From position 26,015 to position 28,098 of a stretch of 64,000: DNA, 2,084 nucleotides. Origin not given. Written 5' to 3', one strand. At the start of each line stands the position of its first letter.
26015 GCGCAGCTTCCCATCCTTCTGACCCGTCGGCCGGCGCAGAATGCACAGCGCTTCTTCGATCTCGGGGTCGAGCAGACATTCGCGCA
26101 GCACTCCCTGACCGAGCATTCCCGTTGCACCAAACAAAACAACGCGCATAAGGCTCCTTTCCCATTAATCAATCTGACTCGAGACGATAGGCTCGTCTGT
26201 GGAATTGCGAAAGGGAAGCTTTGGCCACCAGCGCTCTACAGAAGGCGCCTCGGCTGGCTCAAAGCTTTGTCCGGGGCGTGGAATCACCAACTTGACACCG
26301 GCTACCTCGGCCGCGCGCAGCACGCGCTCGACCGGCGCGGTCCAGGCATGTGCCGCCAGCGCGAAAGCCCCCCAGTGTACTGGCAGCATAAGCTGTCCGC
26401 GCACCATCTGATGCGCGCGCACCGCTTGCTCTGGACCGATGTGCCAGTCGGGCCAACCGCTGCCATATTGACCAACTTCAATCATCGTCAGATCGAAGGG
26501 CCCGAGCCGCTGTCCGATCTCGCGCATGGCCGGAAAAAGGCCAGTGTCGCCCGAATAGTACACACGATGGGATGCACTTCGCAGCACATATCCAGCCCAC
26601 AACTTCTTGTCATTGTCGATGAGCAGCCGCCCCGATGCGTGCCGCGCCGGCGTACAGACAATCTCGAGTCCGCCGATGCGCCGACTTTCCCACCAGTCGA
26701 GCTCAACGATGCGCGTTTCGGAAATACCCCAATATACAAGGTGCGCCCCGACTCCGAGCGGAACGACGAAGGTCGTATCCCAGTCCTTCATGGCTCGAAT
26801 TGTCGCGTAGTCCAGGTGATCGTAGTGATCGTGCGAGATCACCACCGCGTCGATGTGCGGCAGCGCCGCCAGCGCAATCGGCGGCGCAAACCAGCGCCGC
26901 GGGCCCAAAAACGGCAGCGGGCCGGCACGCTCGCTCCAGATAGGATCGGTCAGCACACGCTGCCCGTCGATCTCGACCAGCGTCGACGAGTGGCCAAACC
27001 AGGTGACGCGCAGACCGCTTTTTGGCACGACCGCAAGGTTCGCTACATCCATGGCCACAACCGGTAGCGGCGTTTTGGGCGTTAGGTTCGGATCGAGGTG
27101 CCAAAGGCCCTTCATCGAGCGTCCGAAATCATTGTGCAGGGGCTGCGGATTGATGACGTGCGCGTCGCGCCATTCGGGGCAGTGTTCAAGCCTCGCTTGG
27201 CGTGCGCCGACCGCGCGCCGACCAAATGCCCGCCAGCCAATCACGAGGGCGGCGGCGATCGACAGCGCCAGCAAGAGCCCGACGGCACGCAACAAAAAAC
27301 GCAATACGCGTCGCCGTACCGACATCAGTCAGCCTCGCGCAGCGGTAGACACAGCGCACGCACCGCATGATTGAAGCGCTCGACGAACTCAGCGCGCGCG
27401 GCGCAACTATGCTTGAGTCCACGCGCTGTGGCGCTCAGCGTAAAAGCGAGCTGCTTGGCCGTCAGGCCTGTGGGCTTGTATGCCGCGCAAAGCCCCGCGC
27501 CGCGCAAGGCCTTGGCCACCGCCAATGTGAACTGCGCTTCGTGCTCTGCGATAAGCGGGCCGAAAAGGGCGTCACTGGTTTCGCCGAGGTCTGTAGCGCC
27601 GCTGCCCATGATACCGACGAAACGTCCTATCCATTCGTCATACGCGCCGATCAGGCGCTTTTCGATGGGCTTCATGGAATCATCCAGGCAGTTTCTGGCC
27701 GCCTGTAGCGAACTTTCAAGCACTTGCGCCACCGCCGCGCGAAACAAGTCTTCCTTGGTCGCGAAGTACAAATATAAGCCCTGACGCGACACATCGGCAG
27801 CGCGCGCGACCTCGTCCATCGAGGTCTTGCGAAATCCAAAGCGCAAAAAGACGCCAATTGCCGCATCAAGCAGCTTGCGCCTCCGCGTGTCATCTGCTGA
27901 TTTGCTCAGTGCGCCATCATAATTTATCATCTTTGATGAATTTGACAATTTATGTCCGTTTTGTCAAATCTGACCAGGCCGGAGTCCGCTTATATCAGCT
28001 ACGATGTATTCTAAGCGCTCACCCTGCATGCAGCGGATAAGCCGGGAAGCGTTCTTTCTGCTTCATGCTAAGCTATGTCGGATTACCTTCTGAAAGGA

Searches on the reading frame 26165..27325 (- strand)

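Call 9: search_protein_families(library=pfam, proteins=[window:26165-27325:-], max_evalue=0.0001)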
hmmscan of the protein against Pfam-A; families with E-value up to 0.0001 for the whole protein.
window:26165-27325:- (386 aa): 3 families
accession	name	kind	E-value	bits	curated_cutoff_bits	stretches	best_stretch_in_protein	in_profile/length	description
PF12706.13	Lactamase_B_2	-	3.4e-51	174.1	27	1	123-318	2-200/200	Beta-lactamase superfamily domain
PF13483.12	Lactamase_B_3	-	3.4e-19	69.8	24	1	106-317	1-160/160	Beta-lactamase superfamily domain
PF00753.33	Lactamase_B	-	5.5e-06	26.9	22.7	1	108-170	2-56/196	Metallo-beta-lactamase superfamily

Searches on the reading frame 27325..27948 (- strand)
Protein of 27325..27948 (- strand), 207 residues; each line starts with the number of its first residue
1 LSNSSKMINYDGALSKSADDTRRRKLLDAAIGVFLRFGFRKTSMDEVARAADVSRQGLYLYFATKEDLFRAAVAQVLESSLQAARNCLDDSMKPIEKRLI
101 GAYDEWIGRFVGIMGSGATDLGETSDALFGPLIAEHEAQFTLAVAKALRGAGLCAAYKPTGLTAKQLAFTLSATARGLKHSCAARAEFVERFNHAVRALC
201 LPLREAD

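Call 9: search_protein_families(library=pfam, proteins=[window:27325-27948:-], max_evalue=0.0001)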
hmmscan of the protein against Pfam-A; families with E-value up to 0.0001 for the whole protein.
window:27325-27948:- (207 aa): 1 family
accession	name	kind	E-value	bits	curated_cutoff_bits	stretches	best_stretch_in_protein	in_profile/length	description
PF00440.29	TetR_N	-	4.7e-15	55.5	24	1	26-72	1-47/47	Bacterial regulatory proteins, tetR family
